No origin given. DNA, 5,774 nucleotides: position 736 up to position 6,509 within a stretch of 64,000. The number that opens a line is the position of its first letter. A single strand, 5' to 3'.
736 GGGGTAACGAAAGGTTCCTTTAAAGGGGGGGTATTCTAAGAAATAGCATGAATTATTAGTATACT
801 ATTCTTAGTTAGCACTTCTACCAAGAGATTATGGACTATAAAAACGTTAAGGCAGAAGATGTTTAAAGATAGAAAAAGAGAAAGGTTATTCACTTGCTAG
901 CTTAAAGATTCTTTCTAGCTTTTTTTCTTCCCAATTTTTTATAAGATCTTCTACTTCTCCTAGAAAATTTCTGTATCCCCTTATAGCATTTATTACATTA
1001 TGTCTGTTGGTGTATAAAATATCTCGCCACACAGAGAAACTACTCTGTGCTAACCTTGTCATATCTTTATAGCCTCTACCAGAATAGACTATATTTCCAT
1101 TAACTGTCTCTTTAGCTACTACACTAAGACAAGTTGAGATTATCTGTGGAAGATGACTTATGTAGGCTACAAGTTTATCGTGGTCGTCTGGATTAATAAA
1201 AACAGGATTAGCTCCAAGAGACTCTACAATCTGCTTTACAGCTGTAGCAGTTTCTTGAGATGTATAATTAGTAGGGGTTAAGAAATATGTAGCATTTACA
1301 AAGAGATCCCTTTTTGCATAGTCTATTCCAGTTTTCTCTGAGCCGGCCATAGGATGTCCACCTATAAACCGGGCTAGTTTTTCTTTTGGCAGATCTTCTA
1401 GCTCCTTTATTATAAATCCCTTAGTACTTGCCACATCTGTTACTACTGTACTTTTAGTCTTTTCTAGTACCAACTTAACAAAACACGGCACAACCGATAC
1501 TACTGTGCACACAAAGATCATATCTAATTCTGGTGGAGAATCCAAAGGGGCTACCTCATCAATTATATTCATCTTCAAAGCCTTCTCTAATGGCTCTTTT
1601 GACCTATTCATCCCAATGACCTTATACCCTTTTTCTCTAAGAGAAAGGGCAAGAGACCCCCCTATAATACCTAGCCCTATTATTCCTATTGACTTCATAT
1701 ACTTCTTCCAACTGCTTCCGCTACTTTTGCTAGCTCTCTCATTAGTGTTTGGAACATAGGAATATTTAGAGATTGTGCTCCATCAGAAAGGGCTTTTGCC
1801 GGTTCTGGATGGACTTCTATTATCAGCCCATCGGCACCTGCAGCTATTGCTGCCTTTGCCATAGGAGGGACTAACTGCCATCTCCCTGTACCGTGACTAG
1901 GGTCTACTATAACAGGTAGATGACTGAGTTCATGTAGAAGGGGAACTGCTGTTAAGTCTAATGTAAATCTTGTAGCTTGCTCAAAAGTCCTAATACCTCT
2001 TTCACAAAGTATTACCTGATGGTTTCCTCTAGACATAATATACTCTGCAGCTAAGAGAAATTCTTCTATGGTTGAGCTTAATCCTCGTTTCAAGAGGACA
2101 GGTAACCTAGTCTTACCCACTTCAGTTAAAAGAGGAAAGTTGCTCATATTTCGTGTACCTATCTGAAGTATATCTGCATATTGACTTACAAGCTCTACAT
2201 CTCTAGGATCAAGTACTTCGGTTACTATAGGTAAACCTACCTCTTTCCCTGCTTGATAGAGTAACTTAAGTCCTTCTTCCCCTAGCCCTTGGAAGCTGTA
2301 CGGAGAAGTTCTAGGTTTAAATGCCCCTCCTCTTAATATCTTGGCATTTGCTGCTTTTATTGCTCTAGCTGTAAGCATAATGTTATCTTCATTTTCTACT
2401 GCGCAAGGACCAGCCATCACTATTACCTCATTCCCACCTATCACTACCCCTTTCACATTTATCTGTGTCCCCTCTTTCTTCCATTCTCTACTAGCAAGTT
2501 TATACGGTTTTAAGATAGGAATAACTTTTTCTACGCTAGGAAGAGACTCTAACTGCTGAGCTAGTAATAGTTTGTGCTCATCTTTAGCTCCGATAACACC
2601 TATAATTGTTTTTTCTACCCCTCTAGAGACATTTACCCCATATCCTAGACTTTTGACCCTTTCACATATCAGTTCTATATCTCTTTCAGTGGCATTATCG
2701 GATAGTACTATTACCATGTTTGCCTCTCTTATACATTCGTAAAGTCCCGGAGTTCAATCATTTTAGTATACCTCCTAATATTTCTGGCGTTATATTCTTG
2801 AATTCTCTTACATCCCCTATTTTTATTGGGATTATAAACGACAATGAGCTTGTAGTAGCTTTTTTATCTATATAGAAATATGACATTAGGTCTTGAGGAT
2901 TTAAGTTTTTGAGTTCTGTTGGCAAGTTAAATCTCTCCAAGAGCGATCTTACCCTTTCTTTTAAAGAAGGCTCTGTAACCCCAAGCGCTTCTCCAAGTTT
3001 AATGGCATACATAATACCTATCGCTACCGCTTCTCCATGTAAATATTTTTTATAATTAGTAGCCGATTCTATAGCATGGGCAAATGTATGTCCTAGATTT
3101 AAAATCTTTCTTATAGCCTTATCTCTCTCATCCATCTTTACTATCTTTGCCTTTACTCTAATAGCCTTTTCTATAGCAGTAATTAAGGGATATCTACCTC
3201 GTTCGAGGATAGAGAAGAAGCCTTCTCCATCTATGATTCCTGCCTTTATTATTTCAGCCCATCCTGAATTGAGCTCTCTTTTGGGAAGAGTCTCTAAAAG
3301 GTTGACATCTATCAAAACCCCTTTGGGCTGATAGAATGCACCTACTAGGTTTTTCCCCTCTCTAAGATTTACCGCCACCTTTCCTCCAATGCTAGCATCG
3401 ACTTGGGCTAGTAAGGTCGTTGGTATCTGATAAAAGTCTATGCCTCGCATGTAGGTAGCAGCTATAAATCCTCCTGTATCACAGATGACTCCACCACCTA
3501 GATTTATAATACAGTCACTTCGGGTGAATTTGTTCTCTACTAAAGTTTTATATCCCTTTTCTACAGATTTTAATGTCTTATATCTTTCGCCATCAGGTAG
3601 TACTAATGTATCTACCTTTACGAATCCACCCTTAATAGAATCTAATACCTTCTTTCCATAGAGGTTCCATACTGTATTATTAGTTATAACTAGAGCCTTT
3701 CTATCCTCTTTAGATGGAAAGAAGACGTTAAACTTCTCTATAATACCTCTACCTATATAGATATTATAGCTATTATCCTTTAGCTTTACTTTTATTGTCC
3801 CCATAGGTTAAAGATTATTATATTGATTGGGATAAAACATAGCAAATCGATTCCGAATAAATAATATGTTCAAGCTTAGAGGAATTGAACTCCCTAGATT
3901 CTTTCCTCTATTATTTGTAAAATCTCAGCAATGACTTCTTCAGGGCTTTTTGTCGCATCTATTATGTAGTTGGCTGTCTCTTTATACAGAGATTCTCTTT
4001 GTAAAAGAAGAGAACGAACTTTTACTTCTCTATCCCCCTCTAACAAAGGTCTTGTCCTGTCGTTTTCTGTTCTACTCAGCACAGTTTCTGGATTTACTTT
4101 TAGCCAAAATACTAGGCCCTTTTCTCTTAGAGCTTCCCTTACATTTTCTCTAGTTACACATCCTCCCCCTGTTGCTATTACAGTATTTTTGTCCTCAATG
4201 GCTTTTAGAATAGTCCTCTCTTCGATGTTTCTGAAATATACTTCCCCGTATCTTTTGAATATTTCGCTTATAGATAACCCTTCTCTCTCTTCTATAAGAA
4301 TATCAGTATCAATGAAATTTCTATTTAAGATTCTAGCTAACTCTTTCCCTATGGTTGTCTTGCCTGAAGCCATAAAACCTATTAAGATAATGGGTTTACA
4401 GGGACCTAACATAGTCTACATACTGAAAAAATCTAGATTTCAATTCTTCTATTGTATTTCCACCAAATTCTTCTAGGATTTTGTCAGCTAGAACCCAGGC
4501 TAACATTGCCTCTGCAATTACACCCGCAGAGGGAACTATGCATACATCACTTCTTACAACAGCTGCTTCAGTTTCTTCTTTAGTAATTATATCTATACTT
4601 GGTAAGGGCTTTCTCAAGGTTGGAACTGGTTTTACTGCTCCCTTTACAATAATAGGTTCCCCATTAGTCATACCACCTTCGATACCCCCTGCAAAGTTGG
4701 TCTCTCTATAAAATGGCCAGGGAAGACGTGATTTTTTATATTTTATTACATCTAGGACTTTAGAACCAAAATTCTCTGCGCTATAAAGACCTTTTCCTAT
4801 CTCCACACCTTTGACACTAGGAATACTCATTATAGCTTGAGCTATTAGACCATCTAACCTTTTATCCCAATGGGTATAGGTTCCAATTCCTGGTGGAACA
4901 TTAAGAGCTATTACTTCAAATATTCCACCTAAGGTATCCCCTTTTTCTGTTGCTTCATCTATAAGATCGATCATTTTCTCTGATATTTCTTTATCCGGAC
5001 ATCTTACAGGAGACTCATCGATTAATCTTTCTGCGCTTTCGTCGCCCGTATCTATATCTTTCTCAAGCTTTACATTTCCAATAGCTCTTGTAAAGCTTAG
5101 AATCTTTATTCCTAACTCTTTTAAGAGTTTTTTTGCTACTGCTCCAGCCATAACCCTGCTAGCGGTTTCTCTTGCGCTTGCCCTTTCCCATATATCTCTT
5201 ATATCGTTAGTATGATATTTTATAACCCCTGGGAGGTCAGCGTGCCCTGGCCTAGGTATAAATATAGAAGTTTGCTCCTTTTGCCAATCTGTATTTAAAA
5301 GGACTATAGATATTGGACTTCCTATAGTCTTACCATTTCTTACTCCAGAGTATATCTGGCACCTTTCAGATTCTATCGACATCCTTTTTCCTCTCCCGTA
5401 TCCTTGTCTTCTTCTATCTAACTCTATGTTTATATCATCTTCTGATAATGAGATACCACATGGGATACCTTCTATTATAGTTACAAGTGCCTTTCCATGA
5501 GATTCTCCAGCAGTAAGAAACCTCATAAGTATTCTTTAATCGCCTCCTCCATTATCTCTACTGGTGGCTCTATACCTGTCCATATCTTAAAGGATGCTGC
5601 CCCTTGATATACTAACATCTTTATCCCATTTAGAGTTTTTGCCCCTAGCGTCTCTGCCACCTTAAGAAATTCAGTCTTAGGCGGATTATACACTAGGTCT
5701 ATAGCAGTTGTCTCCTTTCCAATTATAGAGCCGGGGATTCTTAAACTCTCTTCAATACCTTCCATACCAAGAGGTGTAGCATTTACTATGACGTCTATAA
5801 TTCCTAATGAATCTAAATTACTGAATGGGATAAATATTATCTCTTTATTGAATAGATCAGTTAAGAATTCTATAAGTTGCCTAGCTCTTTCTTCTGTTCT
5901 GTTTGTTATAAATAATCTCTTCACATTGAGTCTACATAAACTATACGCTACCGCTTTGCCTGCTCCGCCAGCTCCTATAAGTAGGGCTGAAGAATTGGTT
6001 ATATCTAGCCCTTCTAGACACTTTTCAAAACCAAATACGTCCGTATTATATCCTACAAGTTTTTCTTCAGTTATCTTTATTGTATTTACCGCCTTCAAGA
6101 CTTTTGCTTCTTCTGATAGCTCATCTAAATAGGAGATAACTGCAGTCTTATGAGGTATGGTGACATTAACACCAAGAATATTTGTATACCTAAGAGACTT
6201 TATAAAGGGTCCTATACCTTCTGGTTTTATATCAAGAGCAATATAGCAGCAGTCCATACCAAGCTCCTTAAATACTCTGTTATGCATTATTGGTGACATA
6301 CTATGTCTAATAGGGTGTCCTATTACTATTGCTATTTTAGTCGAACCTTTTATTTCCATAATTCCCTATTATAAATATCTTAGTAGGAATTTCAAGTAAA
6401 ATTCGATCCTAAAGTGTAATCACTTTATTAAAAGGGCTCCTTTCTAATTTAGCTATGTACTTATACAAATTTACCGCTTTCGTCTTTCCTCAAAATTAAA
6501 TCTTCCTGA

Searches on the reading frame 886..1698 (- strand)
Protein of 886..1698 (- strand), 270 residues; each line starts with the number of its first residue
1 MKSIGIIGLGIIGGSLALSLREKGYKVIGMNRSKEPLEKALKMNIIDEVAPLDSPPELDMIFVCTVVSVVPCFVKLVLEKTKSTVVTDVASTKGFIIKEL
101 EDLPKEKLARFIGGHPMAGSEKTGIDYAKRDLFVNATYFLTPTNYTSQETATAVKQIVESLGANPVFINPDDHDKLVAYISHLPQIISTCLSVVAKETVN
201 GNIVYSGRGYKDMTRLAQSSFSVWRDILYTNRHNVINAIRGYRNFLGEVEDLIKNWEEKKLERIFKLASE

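Call 34: search_protein_families(library=pfam, proteins=[window:886-1698:-], max_evalue=0.00001)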
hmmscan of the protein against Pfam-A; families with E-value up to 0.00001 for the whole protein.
window:886-1698:- (270 aa): 4 families
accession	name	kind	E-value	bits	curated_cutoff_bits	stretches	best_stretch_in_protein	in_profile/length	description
PF02153.23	PDH_N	-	1.2e-31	109.8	26.5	1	16-164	1-151/154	Prephenate dehydrogenase, nucleotide-binding domain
PF20463.3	PDH_C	-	9.1e-19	68.1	22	1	170-266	2-101/102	Prephenate dehydrogenase, dimerization domain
PF03446.21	NAD_binding_2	-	1.7e-08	35.1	21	1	3-112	1-115/161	NAD binding domain of 6-phosphogluconate dehydrogenase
PF03807.23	F420_oxidored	-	6.5e-07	30.3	21.6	1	4-90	2-92/94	NADP oxidoreductase coenzyme F420-dependent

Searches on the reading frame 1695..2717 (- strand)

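Call 34: search_protein_families(library=pfam, proteins=[window:1695-2717:-], max_evalue=0.00001)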
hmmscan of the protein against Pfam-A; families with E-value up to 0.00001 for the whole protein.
window:1695-2717:- (340 aa): 3 families
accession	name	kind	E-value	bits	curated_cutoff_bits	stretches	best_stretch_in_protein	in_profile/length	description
PF00793.26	DAHP_synth_1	-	1e-83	280.8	25.5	1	86-334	4-266/270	DAHP synthetase I family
PF18152.6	DAHP_snth_FXD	-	1.6e-20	73.1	27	1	1-70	1-67/67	DAHP synthase ferredoxin-like domain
PF03102.20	NeuB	-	4.5e-09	36.6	22.1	1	143-338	51-238/241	NeuB family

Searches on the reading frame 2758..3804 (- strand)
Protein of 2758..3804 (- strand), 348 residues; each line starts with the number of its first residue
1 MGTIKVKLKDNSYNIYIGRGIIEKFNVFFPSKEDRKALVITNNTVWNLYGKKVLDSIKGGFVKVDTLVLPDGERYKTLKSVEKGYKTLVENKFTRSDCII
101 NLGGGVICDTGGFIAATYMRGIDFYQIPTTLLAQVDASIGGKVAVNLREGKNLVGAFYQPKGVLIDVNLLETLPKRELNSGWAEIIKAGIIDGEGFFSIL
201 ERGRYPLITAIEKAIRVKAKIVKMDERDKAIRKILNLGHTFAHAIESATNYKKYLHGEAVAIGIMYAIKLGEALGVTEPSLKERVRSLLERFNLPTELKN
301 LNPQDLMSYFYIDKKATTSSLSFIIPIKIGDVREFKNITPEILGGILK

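Call 34: search_protein_families(library=pfam, proteins=[window:2758-3804:-], max_evalue=0.00001)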
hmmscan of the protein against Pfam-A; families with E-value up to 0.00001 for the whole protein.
window:2758-3804:- (348 aa): 4 families
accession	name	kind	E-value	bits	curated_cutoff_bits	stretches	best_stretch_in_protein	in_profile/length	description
PF01761.26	DHQ_synthase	-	4.2e-48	162.2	24.2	1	67-179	2-114/115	3-dehydroquinate synthase N-terminal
PF24621.2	DHQS_C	-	2.9e-40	138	27.6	1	181-316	1-144/144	3-dehydroquinate synthase C-terminal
PF13685.12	Fe-ADH_2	-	5.8e-11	43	28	1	17-173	2-148/149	Iron-containing alcohol dehydrogenase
PF00465.25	Fe-ADH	-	2.3e-08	34.3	31.3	1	14-130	3-130/168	Iron-containing alcohol dehydrogenase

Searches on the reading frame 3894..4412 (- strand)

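Call 34: search_protein_families(library=pfam, proteins=[window:3894-4412:-], max_evalue=0.00001)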
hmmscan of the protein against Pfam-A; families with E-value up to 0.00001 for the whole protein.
window:3894-4412:- (172 aa): 3 families
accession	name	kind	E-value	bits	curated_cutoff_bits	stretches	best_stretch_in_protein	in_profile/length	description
PF01202.28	SKI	-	1.5e-51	175.1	22.1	1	14-168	1-158/159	Shikimate kinase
PF13238.12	AAA_18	-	3.1e-07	31.4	29.4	1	8-120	1-113/128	AAA domain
PF13671.12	AAA_33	-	2.8e-06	28.1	27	0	8-114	2-114/143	AAA domain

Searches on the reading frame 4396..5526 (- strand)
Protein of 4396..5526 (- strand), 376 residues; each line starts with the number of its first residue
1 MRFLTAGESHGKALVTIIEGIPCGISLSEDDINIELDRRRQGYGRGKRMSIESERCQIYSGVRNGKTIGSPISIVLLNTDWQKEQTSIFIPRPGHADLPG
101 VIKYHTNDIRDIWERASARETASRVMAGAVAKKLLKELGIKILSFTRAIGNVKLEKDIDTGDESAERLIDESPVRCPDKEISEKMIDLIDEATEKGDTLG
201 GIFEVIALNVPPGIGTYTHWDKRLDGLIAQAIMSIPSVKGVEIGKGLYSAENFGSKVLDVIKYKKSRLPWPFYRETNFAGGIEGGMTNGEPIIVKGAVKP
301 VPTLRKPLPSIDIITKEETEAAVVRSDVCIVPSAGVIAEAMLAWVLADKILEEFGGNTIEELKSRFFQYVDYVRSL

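Call 34: search_protein_families(library=pfam, proteins=[window:4396-5526:-], max_evalue=0.00001)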
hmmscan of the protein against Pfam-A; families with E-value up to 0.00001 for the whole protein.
window:4396-5526:- (376 aa): 1 family
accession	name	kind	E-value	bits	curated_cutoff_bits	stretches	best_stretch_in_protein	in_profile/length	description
PF01264.26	Chorismate_synt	-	2.4e-118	395.1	27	1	1-351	1-327/327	Chorismate synthase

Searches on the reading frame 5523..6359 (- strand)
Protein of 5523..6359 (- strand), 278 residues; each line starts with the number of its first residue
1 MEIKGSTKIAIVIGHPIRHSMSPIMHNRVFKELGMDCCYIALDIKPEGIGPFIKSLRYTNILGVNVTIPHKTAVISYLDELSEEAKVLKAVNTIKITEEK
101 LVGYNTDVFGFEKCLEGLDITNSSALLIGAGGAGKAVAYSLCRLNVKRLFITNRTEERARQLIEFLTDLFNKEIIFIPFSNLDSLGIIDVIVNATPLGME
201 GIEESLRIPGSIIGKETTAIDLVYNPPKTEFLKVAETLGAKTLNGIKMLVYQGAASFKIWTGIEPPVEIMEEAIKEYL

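Call 34: search_protein_families(library=pfam, proteins=[window:5523-6359:-], max_evalue=0.00001)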
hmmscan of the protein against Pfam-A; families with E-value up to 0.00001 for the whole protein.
window:5523-6359:- (278 aa): 3 families
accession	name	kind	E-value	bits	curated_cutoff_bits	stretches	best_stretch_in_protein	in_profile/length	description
PF08501.16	Shikimate_dh_N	-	7.7e-31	106.6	27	1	12-94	1-83/83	Shikimate dehydrogenase substrate binding domain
PF18317.6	SDH_C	-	3.8e-15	55.7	25.8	1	245-275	1-31/31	Shikimate 5'-dehydrogenase C-terminal domain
PF01488.26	Shikimate_DH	-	7.4e-10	39.5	24.3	1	119-195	9-83/138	Shikimate / quinate 5-dehydrogenase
